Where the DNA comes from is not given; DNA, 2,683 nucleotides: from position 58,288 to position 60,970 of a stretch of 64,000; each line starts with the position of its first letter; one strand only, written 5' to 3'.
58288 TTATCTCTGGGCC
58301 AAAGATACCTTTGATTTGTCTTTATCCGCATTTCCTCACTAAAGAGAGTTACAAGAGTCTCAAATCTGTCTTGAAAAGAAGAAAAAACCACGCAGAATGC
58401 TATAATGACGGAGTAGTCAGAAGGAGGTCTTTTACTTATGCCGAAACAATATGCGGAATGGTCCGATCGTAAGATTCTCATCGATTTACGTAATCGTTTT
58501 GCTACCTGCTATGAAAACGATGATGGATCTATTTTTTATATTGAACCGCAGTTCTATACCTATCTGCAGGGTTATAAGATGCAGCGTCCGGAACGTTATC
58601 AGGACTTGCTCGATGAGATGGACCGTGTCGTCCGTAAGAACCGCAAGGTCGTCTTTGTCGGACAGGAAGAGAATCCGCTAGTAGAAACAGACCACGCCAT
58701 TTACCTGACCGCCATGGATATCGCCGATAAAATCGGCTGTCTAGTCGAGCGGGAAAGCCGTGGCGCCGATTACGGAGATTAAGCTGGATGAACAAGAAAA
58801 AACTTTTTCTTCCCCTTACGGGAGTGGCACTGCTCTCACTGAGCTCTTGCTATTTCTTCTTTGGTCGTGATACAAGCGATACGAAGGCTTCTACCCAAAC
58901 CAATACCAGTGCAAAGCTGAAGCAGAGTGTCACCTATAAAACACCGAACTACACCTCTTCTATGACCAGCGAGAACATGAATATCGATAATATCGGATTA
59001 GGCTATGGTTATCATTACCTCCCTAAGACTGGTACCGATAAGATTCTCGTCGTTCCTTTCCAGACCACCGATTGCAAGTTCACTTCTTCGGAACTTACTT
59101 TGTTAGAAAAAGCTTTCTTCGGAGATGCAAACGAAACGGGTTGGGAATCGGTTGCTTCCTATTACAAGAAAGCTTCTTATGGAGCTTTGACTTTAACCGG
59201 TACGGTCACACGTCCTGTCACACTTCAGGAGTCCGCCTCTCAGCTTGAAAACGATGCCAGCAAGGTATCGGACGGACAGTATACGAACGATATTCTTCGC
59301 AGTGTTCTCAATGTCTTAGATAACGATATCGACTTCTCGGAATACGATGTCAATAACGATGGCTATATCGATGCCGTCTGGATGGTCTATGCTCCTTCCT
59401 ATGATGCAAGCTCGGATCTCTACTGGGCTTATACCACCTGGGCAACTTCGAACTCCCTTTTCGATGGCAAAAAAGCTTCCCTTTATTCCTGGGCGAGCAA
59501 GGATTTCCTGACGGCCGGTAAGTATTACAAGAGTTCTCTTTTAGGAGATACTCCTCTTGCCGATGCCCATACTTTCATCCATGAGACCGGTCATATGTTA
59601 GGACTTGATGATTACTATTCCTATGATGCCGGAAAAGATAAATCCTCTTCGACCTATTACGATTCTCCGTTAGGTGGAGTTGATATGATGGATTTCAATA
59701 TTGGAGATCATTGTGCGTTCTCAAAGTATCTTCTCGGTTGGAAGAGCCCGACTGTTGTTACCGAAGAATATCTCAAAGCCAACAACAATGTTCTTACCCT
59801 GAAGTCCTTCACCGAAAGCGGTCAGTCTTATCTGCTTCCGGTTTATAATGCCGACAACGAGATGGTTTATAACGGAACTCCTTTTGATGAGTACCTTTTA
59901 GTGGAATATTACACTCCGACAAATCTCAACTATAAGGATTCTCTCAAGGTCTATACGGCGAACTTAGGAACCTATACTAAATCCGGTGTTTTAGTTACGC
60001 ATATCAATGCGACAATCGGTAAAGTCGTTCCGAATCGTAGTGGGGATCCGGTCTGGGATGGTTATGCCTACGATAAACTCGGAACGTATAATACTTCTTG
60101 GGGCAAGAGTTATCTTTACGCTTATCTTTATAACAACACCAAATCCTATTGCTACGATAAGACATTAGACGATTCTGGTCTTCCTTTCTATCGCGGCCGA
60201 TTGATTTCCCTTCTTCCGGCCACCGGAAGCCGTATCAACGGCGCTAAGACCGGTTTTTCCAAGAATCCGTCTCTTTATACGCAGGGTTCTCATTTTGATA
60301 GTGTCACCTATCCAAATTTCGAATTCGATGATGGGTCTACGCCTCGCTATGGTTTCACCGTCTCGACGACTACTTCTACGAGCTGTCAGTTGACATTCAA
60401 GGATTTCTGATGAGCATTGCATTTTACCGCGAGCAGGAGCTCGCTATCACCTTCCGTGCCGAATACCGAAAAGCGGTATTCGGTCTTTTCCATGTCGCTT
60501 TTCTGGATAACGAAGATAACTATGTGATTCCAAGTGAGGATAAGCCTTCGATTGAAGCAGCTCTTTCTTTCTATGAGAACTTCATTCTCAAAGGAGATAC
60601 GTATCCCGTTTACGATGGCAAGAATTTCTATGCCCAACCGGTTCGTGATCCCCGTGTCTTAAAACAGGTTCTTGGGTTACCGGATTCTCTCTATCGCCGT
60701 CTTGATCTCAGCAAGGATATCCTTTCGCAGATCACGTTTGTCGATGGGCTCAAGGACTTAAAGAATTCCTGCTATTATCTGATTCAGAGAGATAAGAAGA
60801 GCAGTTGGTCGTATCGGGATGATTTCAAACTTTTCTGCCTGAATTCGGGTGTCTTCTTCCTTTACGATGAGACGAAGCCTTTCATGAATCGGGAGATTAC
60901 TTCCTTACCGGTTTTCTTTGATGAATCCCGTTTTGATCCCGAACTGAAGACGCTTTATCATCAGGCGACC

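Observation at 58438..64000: Best candidate for an undescribed system: orphan operon of a 114-aa protein, an M6/InhA-like lipoprotein protease, a 1141-aa unclassifiable protein and at least one more ORF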

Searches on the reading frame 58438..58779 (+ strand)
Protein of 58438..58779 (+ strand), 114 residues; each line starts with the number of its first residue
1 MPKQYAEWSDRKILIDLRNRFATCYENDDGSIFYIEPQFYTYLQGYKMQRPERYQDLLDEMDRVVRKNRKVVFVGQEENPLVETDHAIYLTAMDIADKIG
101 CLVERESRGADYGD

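Call 5: search_protein_families(library=pfam, proteins=[window:58438-58779:+], max_evalue=0.1)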
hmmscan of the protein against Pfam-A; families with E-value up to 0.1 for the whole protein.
window:58438-58779:+ (114 aa): 0 families

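Call 7: search_protein_families(library=ncbifam, proteins=[window:58438-58779:+], max_evalue=0.1)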
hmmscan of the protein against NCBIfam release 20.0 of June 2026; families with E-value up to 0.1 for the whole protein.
window:58438-58779:+ (114 aa): 1 family
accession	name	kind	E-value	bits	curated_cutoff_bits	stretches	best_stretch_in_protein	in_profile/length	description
NF004452.0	PRK05785.1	equivalog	0.072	12.6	207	1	38-108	110-178/228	hypothetical protein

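Call 23: find_homologous_proteins(query=window:58438-58779:+, max_evalue=0.01)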
Query window:58438-58779:+ (114 aa): 71 proteins with E <= 0.01 among 72 candidates.
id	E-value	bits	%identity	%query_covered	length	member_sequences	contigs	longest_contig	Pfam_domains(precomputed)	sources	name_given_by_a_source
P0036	1.6e-71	255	99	100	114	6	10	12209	-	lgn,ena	-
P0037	1.0e-64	233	89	100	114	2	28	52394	-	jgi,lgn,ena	-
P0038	4.4e-62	225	87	100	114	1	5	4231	-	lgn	-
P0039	3.2e-59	216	82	100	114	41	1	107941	-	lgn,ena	-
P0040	1.1e-57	211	79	100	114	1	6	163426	-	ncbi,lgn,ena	-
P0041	1.5e-57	210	78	100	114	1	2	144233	-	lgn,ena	-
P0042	6.6e-57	208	78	100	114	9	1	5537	-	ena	-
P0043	1.1e-56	207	78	100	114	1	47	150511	-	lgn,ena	-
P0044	8.2e-56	205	78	100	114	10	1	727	-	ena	-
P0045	6.1e-55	202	79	97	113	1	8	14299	-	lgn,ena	-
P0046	6.4e-55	202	79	97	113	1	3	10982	-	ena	-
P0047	6.6e-55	202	77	100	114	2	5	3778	-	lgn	-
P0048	7.1e-55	202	76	100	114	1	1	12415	-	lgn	-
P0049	1.2e-54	201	76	100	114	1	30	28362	-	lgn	-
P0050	2.0e-54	200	77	98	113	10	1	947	-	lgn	-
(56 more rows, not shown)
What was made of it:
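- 58438..58782 (+): A: 114-aa acidic (pI 4.8) soluble protein. It is the most conserved member of the operon and has a disordered C-terminal tail ending in a near-invariant SDYGD. 71 clusters, all at least 57% identical and all from the same clade (call 23).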

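Call 31: search_protein_families(library=padloc, proteins=[window:58438-58779:+], max_evalue=0.01)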
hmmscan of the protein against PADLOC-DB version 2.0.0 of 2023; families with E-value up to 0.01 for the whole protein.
window:58438-58779:+ (114 aa): 0 families
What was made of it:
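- No PADLOC hit for A, C or D (call 31).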

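Call 57: predict_structure(alignment_id=A4)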
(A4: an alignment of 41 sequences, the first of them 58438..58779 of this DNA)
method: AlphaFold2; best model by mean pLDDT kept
length: 114 residues; sequences in the alignment: 41
mean_pLDDT: 88.0   pTM: 0.80
mean pLDDT of the five models: 88.0, 85.8, 85.8, 85.7, 82.8
residues with pLDDT >= 90: 87; 70-90: 11; 50-70: 11; < 50: 5
segments of 3 or more residues with pLDDT < 50: none
pLDDT, mean of each block of 10 residues (from residue 1): 75 93 96 96 91 95 98 93 94 93 61 47
secondary structure, 60 per line:
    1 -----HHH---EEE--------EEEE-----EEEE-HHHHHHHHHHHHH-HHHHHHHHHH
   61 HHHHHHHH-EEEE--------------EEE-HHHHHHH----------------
elements in order: E12-14 E23-26 E32-35 H37-49 H51-68 E70-73 E88-90 H92-98
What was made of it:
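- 58438..58782 (+): AlphaFold pLDDT is 88 and pTM 0.80, with the last ~15 residues at pLDDT 47-61 (call 57).
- On Type VII secretion (WXG100 small protein plus large substrates): The model of A is a mixed beta/alpha fold with five strands (call 57).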

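Call 59: fold_search(model_id=the predicted structure, library=pdb)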
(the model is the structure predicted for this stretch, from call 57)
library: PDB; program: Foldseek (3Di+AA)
matches with E <= 10: 262; with E <= 0.001: 0
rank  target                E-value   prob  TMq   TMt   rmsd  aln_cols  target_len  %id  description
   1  1wtd_B                2.9e-01  0.13  0.27  0.15  11.8       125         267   14  Crystal structure of type II restrcition endonuclease, EcoO109I DNA-free form (released 2004-12-14)
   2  1wtd_A                3.9e-01  0.11  0.26  0.13  12.4       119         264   14  Crystal structure of type II restrcition endonuclease, EcoO109I DNA-free form (released 2004-12-14)
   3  5gkj_B                5.4e-01  0.08  0.19  0.10  12.5        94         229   13  Structure of EndoMS in apo form (released 2016-11-02)
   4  2wv6_F                8.4e-01  0.10  0.17  0.20   8.0        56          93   16  Crystal structure of the cholera toxin-like B-subunit from Citrobacter freundii to 1.9 angstrom (released 2009-10-27)
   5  2ij0_A                1.0e+00  0.33  0.19  0.12   2.7        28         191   25  Structural basis of T cell specificity and activation by the bacterial superantigen toxic shock syndrome toxin-1 (released 2007-02-20)
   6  3efx_L                1.3e+00  0.11  0.18  0.21   9.0        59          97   14  Novel binding site identified in a hybrid between cholera toxin and heat-labile enterotoxin, 1.9A crystal structure re (released 2008-09-23)
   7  2fxu                  1.3e+00  0.03  0.19  0.09  17.0       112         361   13  X-ray Structure of Bistramide A- Actin Complex at 1.35 A resolution. (released 2006-03-07)
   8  4goq_A                1.4e+00  0.07  0.13  0.14   7.2        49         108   16  Crystal structure of a DUF1491 family protein (CC_1065) from Caulobacter crescentus CB15 at 1.87 A resolution (released 2012-09-19)
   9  6hsv_C                1.5e+00  0.11  0.21  0.24   7.3        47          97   19  Engineered higher-order assembly of Cholera Toxin B subunits via the addition of C-terminal parallel coiled-coiled dom (released 2019-03-20)
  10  3efx_J                1.7e+00  0.10  0.18  0.22   7.9        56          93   14  Novel binding site identified in a hybrid between cholera toxin and heat-labile enterotoxin, 1.9A crystal structure re (released 2008-09-23)
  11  4l6t_B                1.8e+00  0.07  0.19  0.21   7.7        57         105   18  GM1 bound form of the ECX AB5 holotoxin (released 2013-11-06)
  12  4goq_D                1.8e+00  0.06  0.14  0.15   7.2        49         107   16  Crystal structure of a DUF1491 family protein (CC_1065) from Caulobacter crescentus CB15 at 1.87 A resolution (released 2012-09-19)
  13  1ct1_D                1.8e+00  0.06  0.18  0.19   9.2        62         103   19  CHOLERA TOXIN B-PENTAMER MUTANT G33R BOUND TO RECEPTOR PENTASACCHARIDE (released 1997-10-15)
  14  5gke_A                1.8e+00  0.06  0.25  0.14  13.0       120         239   15  Structure of EndoMS-dsDNA1 complex (released 2016-11-02)
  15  3efx_E                1.9e+00  0.07  0.19  0.22   8.2        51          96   22  Novel binding site identified in a hybrid between cholera toxin and heat-labile enterotoxin, 1.9A crystal structure re (released 2008-09-23)
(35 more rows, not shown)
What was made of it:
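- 58438..58782 (+): The best Foldseek PDB hit has E 0.29 (call 59).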

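Call 82: search_protein_families(library=phrogs, proteins=[window:58438-58779:+], max_evalue=0.01)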
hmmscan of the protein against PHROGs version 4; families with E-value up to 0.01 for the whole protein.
window:58438-58779:+ (114 aa): 0 families

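Call 108: search_solved_structures(query=A4, max_evalue=10)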
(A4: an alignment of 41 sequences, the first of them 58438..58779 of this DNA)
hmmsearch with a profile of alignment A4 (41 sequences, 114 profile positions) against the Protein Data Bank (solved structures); distinct sequences matched with E-value up to 10: 1.
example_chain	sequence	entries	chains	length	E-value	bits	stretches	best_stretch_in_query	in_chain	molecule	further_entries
1yx7_A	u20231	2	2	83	0.28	14.4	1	12-69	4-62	Calsensin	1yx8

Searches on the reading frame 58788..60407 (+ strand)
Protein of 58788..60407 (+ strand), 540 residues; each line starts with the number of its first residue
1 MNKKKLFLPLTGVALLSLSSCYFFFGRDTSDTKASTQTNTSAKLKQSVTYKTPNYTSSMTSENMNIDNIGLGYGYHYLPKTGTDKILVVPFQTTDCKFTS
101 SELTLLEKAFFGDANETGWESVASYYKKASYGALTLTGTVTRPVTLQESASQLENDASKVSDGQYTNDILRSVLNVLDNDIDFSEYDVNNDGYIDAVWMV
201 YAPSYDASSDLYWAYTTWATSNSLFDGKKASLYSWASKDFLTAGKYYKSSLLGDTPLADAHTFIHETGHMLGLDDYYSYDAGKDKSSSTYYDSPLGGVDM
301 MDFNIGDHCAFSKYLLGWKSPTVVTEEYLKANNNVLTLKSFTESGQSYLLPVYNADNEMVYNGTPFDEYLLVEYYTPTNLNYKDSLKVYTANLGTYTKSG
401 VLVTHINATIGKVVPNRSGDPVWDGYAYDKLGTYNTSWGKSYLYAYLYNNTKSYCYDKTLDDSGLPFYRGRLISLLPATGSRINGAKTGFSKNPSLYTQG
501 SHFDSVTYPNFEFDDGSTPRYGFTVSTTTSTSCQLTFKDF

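Call 5: search_protein_families(library=pfam, proteins=[window:58788-60407:+], max_evalue=0.1)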
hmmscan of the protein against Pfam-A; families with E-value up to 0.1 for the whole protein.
window:58788-60407:+ (540 aa): 4 families
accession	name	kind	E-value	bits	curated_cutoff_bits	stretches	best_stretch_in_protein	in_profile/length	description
PF05547.17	Peptidase_M6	-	0.00038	20.3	22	1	113-288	61-255/294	Immune inhibitor A peptidase M6, catalytic domain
PF05548.17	Peptidase_M11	-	0.015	14.8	21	0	86-416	2-278/303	Gametolysin peptidase M11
PF13202.12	EF-hand_5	-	0.029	14.3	25.9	1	182-196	3-18/25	EF hand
PF00036.39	EF-hand_1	-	0.032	14.2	25.4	1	183-195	6-18/29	EF hand domain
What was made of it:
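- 58788..60410 (+): B: 540-aa lipoprotein with an M6-like zinc metalloprotease domain. Pfam Peptidase_M6 E 3.8e-4, below cut-off (call 5).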

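Call 7: search_protein_families(library=ncbifam, proteins=[window:58788-60407:+], max_evalue=0.1)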
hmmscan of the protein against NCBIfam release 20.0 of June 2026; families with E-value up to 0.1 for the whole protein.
window:58788-60407:+ (540 aa): 1 family
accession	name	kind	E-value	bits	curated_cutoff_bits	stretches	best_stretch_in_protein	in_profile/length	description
TIGR03296.1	M6dom_TIGR03296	domain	2e-28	100.1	110.8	1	105-349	14-250/286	M6 family metalloprotease domain-containing protein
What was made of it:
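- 58788..60410 (+): TIGR03296 E 2e-28, at 100.1 bits against a cut-off of 110.8 (call 7).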

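Call 69: search_solved_structures(query=window:58788-60407:+, max_evalue=1, show_alignments=1)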
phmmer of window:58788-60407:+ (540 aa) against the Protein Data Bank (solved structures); distinct sequences matched with E-value up to 1: 0.
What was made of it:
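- Closest known: Immune inhibitor A / peptidase family M6. Different: It has no PDB relative by sequence (call 69).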

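Call 82: search_protein_families(library=phrogs, proteins=[window:58788-60407:+], max_evalue=0.01)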
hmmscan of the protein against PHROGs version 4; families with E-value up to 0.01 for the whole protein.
window:58788-60407:+ (540 aa): 0 families

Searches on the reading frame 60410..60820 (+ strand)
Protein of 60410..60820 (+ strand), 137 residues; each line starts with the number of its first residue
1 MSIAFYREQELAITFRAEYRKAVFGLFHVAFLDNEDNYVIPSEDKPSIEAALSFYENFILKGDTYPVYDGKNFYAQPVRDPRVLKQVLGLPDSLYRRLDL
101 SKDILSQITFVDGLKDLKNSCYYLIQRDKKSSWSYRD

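Call 84: search_protein_families(library=phrogs, proteins=[window:60410-60820:+], max_evalue=1)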
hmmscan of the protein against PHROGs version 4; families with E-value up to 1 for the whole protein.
window:60410-60820:+ (137 aa): 0 families
